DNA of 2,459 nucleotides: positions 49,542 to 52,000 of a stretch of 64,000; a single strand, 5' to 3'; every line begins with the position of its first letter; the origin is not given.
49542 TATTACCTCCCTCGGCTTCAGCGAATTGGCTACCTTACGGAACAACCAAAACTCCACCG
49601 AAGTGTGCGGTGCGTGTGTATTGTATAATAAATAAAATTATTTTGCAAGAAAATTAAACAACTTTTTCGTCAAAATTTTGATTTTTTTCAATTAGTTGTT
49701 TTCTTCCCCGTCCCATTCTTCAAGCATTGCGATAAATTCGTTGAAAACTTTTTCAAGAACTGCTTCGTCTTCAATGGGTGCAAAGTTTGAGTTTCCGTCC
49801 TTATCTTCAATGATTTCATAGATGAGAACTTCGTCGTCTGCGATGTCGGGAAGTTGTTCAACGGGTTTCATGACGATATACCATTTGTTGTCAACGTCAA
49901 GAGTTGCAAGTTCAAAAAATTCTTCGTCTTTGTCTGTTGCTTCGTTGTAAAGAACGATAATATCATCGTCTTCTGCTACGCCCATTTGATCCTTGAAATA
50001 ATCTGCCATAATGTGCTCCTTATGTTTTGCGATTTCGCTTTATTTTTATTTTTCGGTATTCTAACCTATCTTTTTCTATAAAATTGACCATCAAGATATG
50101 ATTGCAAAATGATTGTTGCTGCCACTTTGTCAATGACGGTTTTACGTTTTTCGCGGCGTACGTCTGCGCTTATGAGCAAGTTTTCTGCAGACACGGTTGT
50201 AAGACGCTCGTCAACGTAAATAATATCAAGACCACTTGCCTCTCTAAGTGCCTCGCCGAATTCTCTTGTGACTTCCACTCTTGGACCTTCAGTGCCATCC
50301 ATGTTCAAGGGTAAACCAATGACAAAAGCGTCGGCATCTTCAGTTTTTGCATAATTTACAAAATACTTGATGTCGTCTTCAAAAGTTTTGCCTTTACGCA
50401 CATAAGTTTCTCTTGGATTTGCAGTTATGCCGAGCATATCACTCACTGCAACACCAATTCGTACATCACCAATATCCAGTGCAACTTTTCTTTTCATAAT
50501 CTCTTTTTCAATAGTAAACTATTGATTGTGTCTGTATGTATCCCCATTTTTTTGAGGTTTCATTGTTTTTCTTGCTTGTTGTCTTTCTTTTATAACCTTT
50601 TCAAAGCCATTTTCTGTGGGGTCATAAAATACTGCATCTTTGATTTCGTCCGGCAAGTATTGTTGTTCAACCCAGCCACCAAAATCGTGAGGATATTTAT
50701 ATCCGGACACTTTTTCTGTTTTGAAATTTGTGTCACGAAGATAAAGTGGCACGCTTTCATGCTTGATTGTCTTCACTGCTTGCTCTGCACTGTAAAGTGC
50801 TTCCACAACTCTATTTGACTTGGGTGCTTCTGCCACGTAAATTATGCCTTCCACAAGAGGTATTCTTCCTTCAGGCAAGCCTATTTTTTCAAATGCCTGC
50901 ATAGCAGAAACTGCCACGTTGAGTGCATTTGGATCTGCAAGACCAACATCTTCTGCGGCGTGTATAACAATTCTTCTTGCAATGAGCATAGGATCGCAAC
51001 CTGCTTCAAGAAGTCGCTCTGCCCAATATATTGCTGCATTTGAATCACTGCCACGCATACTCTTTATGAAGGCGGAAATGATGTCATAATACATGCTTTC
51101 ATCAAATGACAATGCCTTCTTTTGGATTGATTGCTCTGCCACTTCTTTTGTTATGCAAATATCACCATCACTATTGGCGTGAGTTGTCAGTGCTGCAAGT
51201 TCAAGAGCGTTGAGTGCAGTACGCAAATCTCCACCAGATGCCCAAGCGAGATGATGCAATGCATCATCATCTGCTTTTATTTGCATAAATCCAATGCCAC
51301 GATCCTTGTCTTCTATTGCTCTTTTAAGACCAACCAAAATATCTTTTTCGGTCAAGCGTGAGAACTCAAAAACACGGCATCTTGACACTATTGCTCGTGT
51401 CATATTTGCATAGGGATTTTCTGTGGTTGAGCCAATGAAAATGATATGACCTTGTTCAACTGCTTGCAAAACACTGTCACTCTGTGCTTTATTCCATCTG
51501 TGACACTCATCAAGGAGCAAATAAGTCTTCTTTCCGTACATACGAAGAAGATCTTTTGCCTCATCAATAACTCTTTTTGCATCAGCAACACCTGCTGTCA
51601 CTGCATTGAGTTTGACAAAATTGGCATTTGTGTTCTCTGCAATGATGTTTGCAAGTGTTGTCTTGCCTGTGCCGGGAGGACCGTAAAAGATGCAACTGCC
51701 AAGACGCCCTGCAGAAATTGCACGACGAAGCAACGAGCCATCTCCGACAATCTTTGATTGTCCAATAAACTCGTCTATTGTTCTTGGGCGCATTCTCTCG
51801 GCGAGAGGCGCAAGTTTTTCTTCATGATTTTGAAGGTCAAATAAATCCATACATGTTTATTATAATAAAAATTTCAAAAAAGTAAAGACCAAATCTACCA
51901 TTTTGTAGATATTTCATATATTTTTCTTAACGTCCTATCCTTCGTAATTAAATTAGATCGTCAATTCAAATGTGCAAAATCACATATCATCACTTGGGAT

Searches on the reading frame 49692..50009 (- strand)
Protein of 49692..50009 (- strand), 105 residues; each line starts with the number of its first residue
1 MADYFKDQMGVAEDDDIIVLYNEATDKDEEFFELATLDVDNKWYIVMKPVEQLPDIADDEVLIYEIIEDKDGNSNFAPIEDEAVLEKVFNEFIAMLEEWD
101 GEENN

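Call 31: search_protein_families(library=pfam, proteins=[window:49692-50009:-], max_evalue=0.01)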
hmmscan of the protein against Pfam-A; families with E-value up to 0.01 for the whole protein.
window:49692-50009:- (105 aa): 1 family
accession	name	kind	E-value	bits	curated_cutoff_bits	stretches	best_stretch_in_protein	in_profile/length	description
PF06949.16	DUF1292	-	4.2e-12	47.2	24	1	26-97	3-75/75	Protein of unknown function (DUF1292)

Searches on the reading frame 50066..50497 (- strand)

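Call 31: search_protein_families(library=pfam, proteins=[window:50066-50497:-], max_evalue=0.01)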
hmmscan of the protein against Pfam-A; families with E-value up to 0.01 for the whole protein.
window:50066-50497:- (143 aa): 1 family
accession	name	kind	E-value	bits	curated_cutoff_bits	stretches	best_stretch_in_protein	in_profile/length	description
PF03652.20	RuvX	-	1.5e-42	145.6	29.2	1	3-136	2-133/134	Holliday junction resolvase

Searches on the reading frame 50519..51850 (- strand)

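Call 49: search_protein_families(library=pfam, proteins=[window:50519-51850:-], max_evalue=0.00001)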
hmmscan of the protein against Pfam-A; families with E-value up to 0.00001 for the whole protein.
window:50519-51850:- (443 aa): 6 families
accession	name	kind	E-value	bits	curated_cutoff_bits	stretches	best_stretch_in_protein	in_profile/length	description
PF12002.13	MgsA_C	-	1.5e-60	204.3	27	1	267-426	1-165/167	MgsA AAA+ ATPase C terminal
PF16193.11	AAA_assoc_2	-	2e-23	82.9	34.3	1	190-266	4-81/81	AAA C-terminal domain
PF05496.18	RuvB_N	-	1.4e-13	51.3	27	1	20-140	1-118/159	Holliday junction DNA helicase RuvB P-loop domain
PF00004.35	AAA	-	7.2e-13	49.6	21.2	1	54-161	2-126/131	ATPase family associated with various cellular activities (AAA)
PF13173.12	AAA_14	-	2.7e-09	37.5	27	1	54-166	6-123/129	AAA domain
PF13191.12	AAA_16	-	7.6e-06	27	32.6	0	44-77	18-51/167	AAA ATPase domain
